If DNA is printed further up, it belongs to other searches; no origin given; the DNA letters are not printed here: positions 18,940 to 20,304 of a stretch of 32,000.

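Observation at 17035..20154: AAA+ ATPase with atypical Walker B plus a 354-aa partner: half of an unassigned four-gene module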

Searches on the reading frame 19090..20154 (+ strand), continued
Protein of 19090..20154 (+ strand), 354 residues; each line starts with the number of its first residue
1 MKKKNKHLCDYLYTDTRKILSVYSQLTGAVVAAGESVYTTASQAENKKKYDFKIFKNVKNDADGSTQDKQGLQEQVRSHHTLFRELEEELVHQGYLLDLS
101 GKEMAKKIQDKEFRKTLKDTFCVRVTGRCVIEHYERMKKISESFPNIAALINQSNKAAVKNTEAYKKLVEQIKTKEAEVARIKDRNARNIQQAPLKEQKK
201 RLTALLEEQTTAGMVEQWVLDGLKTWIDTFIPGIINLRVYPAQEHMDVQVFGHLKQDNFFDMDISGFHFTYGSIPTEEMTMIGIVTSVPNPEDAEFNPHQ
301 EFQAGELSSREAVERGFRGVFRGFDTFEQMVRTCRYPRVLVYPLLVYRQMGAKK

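Call 63: fold_search(model_id=the predicted structure, library=pdb)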
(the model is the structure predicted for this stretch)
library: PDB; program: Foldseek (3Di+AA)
matches with E <= 10: 115; with E <= 0.001: 0
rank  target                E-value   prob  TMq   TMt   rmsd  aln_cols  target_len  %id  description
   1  5ofa_A                5.4e-01  0.18  0.13  0.09  13.9       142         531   10  Crystal structure of human MORC2 (residues 1-603) with spinal muscular atrophy mutation T424R (released 2018-02-14)
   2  5ofa_B                7.3e-01  0.11  0.12  0.08  13.7       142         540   11  Crystal structure of human MORC2 (residues 1-603) with spinal muscular atrophy mutation T424R (released 2018-02-14)
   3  9kea_D                7.7e-01  0.01  0.06  0.08  17.8       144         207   13  Crystal structure of LnzB (Streptomyces spp. ) (released 2025-11-12)
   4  5of9_B                9.2e-01  0.14  0.12  0.09  13.8       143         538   11  Crystal structure of human MORC2 (residues 1-603) (released 2018-02-14)
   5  4abx_B                9.7e-01  0.18  0.12  0.20   9.8       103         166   14  Crystal structure of Deinococcus radiodurans RecN coiled-coil domain (released 2012-12-12)
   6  5ofb_A                1.1e+00  0.15  0.14  0.09  12.1       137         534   11  Crystal structure of human MORC2 (residues 1-603) with spinal muscular atrophy mutation S87L (released 2018-02-14)
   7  6bzo_D                1.1e+00  0.12  0.16  0.06  15.5       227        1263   13  Mtb RNAP Holo/RbpA/Fidaxomicin/upstream fork DNA (released 2018-03-28)
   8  9e87_D                1.4e+00  0.09  0.16  0.06  15.9       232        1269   12  De Novo Mycobacterium tuberculosis transcription initiation pre-RPO promoter complex with open Beta' clamp (RNA Polyme (released 2025-10-01)
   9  9hlx_A                1.4e+00  0.06  0.13  0.05  24.1       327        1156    9  Structure of Ba1Cas12a3 binary complex (released 2025-12-17)
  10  6dcf_D                1.4e+00  0.05  0.13  0.05  16.1       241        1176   13  Crystal structure of a Mycobacterium smegmatis transcription initiation complex with Rifampicin-resistant RNA polymera (released 2018-09-05)
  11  4abx_A                1.5e+00  0.12  0.12  0.20   9.7       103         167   14  Crystal structure of Deinococcus radiodurans RecN coiled-coil domain (released 2012-12-12)
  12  9ebk_A                1.5e+00  0.02  0.07  0.10  17.0       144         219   14  Piperazate synthase (PipS) in complex with haem (released 2025-01-22)
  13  6kcn_C                1.8e+00  0.08  0.12  0.09   6.8       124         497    5  Crystal structure of plasmodium lysyl-tRNA synthetase in complex with a cladosporin derivative 4 (released 2020-04-08)
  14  9kea_A                1.8e+00  0.01  0.06  0.08  17.8       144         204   13  Crystal structure of LnzB (Streptomyces spp. ) (released 2025-11-12)
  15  6ee8_D                1.9e+00  0.09  0.16  0.06  15.4       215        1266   12  Mycobacterium tuberculosis RNAP promoter unwinding intermediate complex with RbpA/CarD and AP3 promoter (released 2018-11-21)
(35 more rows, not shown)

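Call 79: find_related_loci(query=A5, collection=metagenome_contigs, flank=5000)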
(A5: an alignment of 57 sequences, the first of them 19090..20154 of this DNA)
Query A5 (354 aa) in metagenome_contigs; peptide patterns used: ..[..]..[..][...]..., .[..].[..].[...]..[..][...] (x = any residue, [..] = any of these).
496 stretches matched a pattern; 89 encode a relative of the query (tblastn E <= 1e-3); the best 80 are kept; 80 distinct loci.
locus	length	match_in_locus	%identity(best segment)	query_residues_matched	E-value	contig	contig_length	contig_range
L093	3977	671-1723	79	1-354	0e+0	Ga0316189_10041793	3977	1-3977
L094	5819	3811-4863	79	1-354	0e+0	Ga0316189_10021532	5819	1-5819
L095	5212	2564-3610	68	1-354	7e-173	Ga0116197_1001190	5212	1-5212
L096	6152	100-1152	66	3-354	2e-157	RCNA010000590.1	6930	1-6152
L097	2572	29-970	67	36-354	7e-162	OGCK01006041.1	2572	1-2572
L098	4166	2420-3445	52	8-352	2e-123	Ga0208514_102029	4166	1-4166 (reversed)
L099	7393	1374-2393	50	8-350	2e-121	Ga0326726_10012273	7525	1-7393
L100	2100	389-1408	50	8-350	3e-125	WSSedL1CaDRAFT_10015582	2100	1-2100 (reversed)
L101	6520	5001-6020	50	8-350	3e-114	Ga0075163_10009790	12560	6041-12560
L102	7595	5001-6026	50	7-354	6e-113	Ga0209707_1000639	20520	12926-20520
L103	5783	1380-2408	47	3-348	2e-112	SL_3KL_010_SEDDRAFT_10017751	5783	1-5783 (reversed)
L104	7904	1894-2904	48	8-350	2e-112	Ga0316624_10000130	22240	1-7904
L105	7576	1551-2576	47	7-351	1e-111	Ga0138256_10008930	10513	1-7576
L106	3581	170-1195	50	7-354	4e-113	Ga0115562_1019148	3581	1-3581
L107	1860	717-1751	48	4-354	3e-118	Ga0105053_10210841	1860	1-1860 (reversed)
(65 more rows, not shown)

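Call 94: fold_search(model_id=the predicted structure, library=viral)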
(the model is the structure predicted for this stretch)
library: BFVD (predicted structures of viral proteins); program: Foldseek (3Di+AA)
matches with E <= 10: 231; with E <= 0.001: 0
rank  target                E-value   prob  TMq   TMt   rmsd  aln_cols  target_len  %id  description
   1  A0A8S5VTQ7            2.5e-02  0.33  0.15  0.07  21.9       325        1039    9  Uncharacterized protein [Ackermannviridae sp.]
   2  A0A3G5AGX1            2.3e-01  0.11  0.15  0.15  29.5       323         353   10  Uncharacterized protein [Sylvanvirus sp.]
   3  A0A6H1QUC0            6.8e-01  0.18  0.12  0.25  15.6       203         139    8  Uncharacterized protein [Ostreococcus mediterraneus virus 2]
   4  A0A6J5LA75            8.5e-01  0.15  0.15  0.28  20.6       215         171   14  Uncharacterized protein [uncultured Caudovirales phage]
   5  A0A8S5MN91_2          1.1e+00  0.09  0.13  0.06  14.1       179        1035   13  Uncharacterized protein [Myoviridae sp. ctI7W9]
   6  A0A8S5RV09            1.2e+00  0.69  0.12  0.53   9.2        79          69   14  (no name in the UniProt tables at hand)
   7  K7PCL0                1.2e+00  0.25  0.14  0.21  14.7       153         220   12  Protein ORF93 [Cyprinid herpesvirus 1]
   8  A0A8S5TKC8            1.3e+00  0.11  0.13  0.24  20.6       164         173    7  Thoeris anti-defense 2-like domain-containing protein [Podoviridae sp. ctz6O13]
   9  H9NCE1                1.3e+00  0.06  0.13  0.06  26.6       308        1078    7  (no name in the UniProt tables at hand)
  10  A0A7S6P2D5            1.4e+00  0.18  0.15  0.29  19.9       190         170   12  (no name in the UniProt tables at hand)
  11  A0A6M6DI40            1.4e+00  0.02  0.13  0.08  28.7       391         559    7  (no name in the UniProt tables at hand)
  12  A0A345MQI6            1.6e+00  0.63  0.13  0.38  10.8        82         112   13  (no name in the UniProt tables at hand)
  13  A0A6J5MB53            1.6e+00  0.28  0.13  0.37  10.9        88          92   15  Uncharacterized protein [uncultured Caudovirales phage]
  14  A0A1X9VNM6            1.8e+00  0.57  0.12  0.41  12.3        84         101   18  Putative endochitinase 1 (Fragment) [Mimivirus AB-566-O17]
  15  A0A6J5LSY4            1.9e+00  0.16  0.17  0.11   9.6       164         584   11  NrS-1 polymerase-like helicase domain-containing protein [uncultured Caudovirales phage]
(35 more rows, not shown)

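Call 98: search_protein_families(library=padloc, alignment_id=A5, max_evalue=10)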
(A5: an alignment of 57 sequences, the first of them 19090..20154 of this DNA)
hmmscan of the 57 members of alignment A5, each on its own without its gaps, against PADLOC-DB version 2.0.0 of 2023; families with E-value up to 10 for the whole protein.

A. member 1, window:19090-20154:+ (354 aa): 0 families

B. families by the number of members that match (of 57 scanned): 21 families
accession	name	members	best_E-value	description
PDLC02913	ATPase_I-A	11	0.00042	-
PDLC04161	HEC-07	5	0.00028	-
PDLC02272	AbiEi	4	0.0013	AbiEi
PDLC03859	LmuB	3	0.0016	-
PDLC00299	PtuA1|PtuA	3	0.0017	AAA ATPase domain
PDLC00254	LmuB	2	0.0012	AAA ATPase domain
PDLC03661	mREase_IV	2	0.032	Type IV methyl-directed restriction enzyme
PDLC00006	DruC1|DruC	2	0.063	Unknown function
PDLC05056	PDC-S63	1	0.0016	-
PDLC02744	PbeC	1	0.0027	PbeC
PDLC03865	LmuB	1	0.0035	-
PDLC01490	Cas10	1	0.0056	CAS-III; effector_LS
PDLC00403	SduA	1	0.0061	DUF4263 domain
PDLC04176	HEC-01A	1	0.0074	-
PDLC01177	CorA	1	0.011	CorA-like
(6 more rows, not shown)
